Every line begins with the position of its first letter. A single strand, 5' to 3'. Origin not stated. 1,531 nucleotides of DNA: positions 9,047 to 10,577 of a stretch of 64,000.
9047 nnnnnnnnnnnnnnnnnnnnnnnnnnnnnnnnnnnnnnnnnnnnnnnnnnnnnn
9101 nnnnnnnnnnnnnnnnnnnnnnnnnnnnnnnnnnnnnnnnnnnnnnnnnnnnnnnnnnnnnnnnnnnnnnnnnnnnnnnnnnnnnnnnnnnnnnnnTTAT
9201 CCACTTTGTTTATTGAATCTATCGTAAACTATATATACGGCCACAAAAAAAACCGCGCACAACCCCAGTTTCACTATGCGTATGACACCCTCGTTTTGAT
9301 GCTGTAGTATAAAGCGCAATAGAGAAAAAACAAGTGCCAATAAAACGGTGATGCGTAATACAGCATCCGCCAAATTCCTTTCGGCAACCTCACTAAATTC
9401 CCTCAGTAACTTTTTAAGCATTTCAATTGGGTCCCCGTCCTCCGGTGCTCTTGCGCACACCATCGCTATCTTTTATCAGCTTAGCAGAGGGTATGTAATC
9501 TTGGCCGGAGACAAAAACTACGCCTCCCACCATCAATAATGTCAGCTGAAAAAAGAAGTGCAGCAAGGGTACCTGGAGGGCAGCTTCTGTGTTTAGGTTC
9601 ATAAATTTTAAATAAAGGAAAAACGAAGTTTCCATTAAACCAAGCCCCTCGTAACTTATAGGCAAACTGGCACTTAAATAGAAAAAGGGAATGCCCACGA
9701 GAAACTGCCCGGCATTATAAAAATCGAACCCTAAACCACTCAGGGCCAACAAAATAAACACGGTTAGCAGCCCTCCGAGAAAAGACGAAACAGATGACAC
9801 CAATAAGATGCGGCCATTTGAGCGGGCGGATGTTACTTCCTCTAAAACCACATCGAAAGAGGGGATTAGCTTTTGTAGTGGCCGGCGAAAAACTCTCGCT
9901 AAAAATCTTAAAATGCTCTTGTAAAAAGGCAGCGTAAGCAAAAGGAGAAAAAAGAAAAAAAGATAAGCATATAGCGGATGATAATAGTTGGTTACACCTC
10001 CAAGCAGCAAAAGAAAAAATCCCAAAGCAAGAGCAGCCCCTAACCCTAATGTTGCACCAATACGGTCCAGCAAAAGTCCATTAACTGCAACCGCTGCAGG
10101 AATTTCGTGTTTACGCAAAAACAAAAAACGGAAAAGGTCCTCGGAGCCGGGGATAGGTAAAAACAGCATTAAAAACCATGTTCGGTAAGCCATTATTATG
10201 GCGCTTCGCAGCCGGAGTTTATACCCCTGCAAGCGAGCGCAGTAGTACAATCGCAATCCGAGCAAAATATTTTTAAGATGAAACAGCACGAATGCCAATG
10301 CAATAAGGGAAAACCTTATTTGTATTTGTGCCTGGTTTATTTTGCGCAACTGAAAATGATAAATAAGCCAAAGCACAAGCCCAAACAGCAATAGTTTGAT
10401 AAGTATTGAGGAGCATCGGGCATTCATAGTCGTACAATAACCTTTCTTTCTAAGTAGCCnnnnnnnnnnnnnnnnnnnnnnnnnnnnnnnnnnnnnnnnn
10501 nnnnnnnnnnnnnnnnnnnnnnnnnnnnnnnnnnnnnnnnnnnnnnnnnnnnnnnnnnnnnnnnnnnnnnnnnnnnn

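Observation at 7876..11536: Orphan CydA-like heme protein plus diheme cytochrome c embedded in a glycan operon, with no cydB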

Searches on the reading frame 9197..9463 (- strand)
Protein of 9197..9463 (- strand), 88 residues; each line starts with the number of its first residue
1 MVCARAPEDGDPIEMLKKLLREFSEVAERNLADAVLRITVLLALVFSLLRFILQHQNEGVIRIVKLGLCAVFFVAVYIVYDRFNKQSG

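Call 4: search_protein_families(library=pfam, proteins=[window:9197-9463:-], max_evalue=0.01)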
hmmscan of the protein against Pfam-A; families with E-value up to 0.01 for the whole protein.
window:9197-9463:- (88 aa): 1 family
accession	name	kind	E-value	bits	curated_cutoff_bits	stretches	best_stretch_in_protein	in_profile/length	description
PF03649.18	UPF0014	-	0.0084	15.9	22.6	1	27-86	25-81/242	Uncharacterised protein family (UPF0014)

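Call 28: search_protein_families(library=ncbifam, proteins=[window:9197-9463:-], max_evalue=0.01)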
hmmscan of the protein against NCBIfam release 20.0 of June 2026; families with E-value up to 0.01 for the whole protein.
window:9197-9463:- (88 aa): 0 families

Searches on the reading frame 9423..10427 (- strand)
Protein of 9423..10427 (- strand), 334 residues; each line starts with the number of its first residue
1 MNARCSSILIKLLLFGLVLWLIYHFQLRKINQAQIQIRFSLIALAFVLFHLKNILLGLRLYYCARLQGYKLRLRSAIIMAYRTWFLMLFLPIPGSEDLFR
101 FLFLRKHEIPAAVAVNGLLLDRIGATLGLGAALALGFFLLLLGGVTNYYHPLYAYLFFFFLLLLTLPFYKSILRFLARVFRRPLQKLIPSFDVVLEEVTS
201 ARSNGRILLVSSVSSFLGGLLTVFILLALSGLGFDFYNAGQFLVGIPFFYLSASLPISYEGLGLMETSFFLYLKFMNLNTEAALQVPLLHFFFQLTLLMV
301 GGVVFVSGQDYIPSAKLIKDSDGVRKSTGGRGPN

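Call 4: search_protein_families(library=pfam, proteins=[window:9423-10427:-], max_evalue=0.01)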
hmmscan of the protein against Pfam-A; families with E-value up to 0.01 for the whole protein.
window:9423-10427:- (334 aa): 1 family
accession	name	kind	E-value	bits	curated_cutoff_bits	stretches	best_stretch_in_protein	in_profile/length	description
PF03706.18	LPG_synthase_TM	-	3.2e-20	73.3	33.4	1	8-300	1-300/302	Lysylphosphatidylglycerol synthase TM region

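Call 28: search_protein_families(library=ncbifam, proteins=[window:9423-10427:-], max_evalue=0.01)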
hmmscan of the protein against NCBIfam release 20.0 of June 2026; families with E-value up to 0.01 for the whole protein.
window:9423-10427:- (334 aa): 0 families

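Call 42: search_solved_structures(query=window:9423-10427:-, max_evalue=10)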
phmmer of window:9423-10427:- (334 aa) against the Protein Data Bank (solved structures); distinct sequences matched with E-value up to 10: 1.
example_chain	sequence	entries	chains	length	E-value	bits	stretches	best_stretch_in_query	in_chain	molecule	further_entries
2jek_A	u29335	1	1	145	1.3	11.7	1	18-66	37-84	RV1873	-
